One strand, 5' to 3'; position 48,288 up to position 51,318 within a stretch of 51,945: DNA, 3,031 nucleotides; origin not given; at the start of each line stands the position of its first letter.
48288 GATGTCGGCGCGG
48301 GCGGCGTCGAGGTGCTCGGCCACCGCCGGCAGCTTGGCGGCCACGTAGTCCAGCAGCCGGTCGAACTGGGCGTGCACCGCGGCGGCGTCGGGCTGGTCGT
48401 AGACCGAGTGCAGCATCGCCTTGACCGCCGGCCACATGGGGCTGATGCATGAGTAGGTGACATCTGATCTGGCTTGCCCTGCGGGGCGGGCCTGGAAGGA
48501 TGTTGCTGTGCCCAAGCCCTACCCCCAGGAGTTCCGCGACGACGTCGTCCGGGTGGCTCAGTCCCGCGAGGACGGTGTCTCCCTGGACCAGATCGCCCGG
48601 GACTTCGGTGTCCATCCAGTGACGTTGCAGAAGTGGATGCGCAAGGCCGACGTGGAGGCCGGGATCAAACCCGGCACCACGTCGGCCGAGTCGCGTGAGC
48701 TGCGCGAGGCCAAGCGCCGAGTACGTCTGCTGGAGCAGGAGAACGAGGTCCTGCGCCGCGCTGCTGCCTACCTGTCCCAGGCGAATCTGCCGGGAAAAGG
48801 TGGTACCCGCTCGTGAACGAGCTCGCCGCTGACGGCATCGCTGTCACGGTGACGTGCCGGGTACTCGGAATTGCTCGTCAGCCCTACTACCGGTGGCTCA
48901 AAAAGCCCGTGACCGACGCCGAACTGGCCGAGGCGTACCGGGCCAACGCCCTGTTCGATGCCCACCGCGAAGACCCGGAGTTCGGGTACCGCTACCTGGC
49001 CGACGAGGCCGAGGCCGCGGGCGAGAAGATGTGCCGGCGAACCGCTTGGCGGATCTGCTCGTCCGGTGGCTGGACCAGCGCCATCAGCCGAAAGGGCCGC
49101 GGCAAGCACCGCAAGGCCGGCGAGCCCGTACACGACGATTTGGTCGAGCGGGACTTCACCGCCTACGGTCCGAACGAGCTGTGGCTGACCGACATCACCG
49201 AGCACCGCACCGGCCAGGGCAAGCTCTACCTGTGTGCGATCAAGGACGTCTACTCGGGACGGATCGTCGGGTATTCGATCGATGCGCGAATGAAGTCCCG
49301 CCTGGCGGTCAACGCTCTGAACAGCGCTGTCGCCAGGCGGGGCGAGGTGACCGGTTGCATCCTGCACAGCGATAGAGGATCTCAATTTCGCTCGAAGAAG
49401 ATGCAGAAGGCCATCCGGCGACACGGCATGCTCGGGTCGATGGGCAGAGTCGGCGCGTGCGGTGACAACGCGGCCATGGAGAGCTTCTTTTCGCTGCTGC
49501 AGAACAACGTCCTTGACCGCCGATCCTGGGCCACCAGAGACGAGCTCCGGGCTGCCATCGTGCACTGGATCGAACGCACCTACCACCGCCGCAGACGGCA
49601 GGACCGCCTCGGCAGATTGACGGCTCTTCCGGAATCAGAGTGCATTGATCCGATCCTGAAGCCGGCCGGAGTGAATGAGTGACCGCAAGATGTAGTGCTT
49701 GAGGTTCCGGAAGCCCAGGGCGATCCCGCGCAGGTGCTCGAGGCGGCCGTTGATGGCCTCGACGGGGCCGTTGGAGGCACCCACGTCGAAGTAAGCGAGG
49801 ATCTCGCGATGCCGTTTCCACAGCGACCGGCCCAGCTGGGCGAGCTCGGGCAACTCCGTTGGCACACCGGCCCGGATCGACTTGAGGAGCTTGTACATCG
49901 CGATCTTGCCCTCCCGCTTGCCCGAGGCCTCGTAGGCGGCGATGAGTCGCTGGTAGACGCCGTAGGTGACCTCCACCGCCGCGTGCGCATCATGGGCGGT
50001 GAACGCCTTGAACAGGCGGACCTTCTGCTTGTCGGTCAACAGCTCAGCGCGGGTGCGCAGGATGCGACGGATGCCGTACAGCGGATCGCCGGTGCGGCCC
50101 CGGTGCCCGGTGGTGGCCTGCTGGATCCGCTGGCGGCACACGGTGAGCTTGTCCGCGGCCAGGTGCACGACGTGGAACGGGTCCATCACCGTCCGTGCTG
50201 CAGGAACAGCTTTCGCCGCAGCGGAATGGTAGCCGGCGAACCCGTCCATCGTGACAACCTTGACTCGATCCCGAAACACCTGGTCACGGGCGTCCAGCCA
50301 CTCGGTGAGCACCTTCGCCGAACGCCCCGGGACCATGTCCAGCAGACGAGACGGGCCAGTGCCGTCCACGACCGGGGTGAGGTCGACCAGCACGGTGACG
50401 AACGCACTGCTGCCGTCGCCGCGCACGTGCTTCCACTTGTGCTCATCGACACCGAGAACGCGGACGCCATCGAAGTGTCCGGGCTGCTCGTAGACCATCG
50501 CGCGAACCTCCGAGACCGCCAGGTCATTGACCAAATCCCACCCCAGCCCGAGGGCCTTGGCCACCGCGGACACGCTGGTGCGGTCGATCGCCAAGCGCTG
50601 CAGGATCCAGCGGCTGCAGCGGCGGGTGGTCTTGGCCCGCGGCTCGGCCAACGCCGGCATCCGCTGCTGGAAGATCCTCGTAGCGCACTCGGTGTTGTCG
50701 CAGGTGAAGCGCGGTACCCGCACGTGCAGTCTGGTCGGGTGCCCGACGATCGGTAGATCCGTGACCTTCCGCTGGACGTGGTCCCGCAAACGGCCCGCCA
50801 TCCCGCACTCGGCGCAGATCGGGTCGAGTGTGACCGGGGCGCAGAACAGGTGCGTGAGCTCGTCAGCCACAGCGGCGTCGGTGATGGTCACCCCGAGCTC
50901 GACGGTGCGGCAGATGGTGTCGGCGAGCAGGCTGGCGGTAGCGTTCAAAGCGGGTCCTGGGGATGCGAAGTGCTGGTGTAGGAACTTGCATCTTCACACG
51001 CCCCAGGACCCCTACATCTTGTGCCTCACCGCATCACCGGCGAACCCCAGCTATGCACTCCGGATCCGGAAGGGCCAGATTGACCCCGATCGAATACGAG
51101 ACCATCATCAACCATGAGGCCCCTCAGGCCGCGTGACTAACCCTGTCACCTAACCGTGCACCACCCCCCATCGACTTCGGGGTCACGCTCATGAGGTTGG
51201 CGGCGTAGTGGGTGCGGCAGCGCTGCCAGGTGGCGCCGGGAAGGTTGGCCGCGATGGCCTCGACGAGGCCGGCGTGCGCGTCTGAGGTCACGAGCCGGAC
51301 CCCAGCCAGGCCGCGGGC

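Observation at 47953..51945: Three-level nested insertion: ISL3 inside IS3 inside IS256, with all target-site duplications readable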

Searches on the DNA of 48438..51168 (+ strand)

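Call 12: search_dna_similar(query=window:48438-51168:+, collection=plasmids, mode=near, max_rows=25)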
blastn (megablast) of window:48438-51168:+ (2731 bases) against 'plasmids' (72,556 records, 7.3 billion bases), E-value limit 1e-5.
Records with a match: 57; places in all: 66; records where one place covers at least 80% of the query: 0.
Best place of each record, by identity: 90-95% 3; 80-90% 23; 60-80% 31.
By first word of the organism name: Streptomyces 17; Rhodococcus 15; Mycobacterium 5; Dietzia 4; Gordonia 4; Mycolicibacterium 3; Kocuria 2; Micrococcus 2; Nocardioides 1; Cellulosimicrobium 1; and 3 more.
By predicted mobility (MOB-suite, as given by PLSDB): non-mobilizable 33; mobilizable 20; conjugative 4.
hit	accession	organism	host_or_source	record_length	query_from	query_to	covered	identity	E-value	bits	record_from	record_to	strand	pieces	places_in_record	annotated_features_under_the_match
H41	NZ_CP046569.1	Dietzia sp. DQ12-45-1b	product water from oilfield,product ...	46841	1185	2639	53%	93.9%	0e+0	2194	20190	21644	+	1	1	ISL3 family transposase | exonuclease domain-containing protein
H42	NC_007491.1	Rhodococcus erythropolis PR4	seawater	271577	1171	2639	54%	88.6%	0e+0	1783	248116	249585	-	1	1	ISL3 family transposase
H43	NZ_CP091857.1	Rhodococcus erythropolis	-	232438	1171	2639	54%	88.5%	0e+0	1777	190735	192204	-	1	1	ISL3 family transposase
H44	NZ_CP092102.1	Rhodococcus qingshengii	soil,petroleum-contaminated soil, ...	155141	1171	2639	54%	88.5%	0e+0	1777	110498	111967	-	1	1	ISL3 family transposase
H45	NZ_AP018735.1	Rhodococcus erythropolis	-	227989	1171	2639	54%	88.5%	0e+0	1777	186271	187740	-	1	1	ISL3 family transposase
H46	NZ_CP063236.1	Rhodococcus qingshengii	soil,Saratov Oil Refinery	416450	1171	2639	54%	88.5%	0e+0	1777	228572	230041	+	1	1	ISL3 family transposase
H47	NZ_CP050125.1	Rhodococcus erythropolis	pure culture,petroleum-contaminated soil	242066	1171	2639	54%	88.5%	0e+0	1777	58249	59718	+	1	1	ISL3 family transposase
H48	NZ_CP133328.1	Rhodococcus sp. DN22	whole organism,soil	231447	1171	2639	54%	88.5%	0e+0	1777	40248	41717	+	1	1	ISL3 family transposase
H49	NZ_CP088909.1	Rhodococcus qingshengii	cell culture,forest soil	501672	1185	2639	53%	88.6%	0e+0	1768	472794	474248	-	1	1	ISL3 family transposase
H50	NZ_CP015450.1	Dietzia lutea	-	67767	1182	2459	47%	89.8%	0e+0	1635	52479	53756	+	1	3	ISL3 family transposase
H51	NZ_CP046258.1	Gordonia sp. 135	cell culture,soil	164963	1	2726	47%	88.9%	0e+0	1563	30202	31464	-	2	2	IS3 family transposase | hypothetical protein | site-specific integrase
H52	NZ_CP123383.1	Gordonia sp. SMJS1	Pure culture,sediment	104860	1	2726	47%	88.6%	0e+0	1541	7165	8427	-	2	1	IS3 family transposase | clpB: ATP-dependent chaperone ClpB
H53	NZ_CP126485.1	Kocuria rosea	mixed culture,an irradiated device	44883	10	1184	43%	77.5%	0e+0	689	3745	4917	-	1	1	IS3 family transposase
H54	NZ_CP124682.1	Nocardioides sp. QY071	pure culture,livestock manure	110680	1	1184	43%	76.8%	5e-179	636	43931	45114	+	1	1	IS3 family transposase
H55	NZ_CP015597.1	Mycobacterium adipatum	-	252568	1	1184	43%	76.4%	7e-173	616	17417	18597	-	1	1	IS3 family transposase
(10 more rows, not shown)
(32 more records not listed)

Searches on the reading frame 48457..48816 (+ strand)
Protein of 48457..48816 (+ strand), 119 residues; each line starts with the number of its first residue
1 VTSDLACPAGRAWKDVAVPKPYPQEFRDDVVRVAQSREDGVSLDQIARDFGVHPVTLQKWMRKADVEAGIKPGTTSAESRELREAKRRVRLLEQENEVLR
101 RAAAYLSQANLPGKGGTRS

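Call 7: search_protein_families(library=ncbifam, proteins=[window:48457-48816:+], max_evalue=0.001)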
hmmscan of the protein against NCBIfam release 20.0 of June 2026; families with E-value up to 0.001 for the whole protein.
window:48457-48816:+ (119 aa): 3 families
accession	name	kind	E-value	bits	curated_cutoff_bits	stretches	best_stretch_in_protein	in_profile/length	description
NF033516.0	transpos_IS3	equivalog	4.1e-11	42.7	160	1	25-107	1-86/369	IS3 family transposase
NF047595.1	IS66_ISRel24_TnpA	equivalog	5.5e-06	27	74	1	22-71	5-47/113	IS66-like element accessory protein TnpA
NF033545.0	transpos_IS630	equivalog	0.00064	19.3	100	1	35-95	7-71/299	IS630 family transposase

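Call 8: search_protein_families(library=pfam, proteins=[window:48457-48816:+], max_evalue=0.001)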
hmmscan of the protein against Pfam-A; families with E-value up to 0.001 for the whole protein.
window:48457-48816:+ (119 aa): 2 families
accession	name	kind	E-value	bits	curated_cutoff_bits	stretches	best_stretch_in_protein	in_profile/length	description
PF01527.26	HTH_Tnp_1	-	4e-08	33.8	24.1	1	22-96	7-74/75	Transposase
PF13384.12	HTH_23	-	0.00018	21.7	24.6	1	32-62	9-39/50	Homeodomain-like domain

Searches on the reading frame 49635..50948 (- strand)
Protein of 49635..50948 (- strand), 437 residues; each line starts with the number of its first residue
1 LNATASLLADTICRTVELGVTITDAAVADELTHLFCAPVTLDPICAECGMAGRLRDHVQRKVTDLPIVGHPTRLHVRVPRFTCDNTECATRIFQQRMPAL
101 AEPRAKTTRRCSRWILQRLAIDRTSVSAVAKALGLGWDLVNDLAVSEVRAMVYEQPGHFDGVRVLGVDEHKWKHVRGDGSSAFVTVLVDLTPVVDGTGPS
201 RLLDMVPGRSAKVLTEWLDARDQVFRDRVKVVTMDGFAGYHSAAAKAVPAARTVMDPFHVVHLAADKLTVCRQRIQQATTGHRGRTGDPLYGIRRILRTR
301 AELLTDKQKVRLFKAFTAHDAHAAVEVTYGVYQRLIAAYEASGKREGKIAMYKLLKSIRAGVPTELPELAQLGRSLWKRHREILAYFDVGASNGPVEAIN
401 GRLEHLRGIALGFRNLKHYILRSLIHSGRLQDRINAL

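Call 7: search_protein_families(library=ncbifam, proteins=[window:49635-50948:-], max_evalue=0.001)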
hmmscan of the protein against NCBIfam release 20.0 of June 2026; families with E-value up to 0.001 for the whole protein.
window:49635-50948:- (437 aa): 3 families
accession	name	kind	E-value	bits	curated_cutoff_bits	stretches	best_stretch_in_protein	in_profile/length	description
NF033550.5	transpos_ISL3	equivalog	1.2e-97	327.4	180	1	42-426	10-370/370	ISL3 family transposase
NF049917.1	ISAon1_downstr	equivalog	2.6e-14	53.1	250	2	202-272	84-154/327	ISAon1 family transposase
NF049919.1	DesA_ISL3_tail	domain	0.00091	19.6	30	0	254-342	3-85/122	DesA/ISL3 alpha bundle tail domain-containing protein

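Call 8: search_protein_families(library=pfam, proteins=[window:49635-50948:-], max_evalue=0.001)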
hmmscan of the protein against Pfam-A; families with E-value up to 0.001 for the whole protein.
window:49635-50948:- (437 aa): 3 families
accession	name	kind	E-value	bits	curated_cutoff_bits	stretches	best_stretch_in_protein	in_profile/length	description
PF01610.23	DDE_Tnp_ISL3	-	7.8e-54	183.4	23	1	165-422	1-239/240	Transposase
PF14690.11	Zn_ribbon_ISL3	-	7.4e-08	33.1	25.5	1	43-85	3-46/47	zinc-finger of transposase IS204/IS1001/IS1096/IS1165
PF13542.12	HTH_Tnp_ISL3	-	8.2e-06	25.6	27.4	1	100-142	5-45/51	Helix-turn-helix domain of transposase family ISL3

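Call 17: find_encoding_contigs(protein=window:49635-50948:-, flank=6000, max_places=8)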
Protein window:49635-50948:- (437 aa): no gene with exactly this product is on record in the collection.

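Call 24: find_encoding_contigs(protein=window:49635-50891:-, flank=3000, max_places=10)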
Protein window:49635-50891:- (418 aa): no gene with exactly this product is on record in the collection.
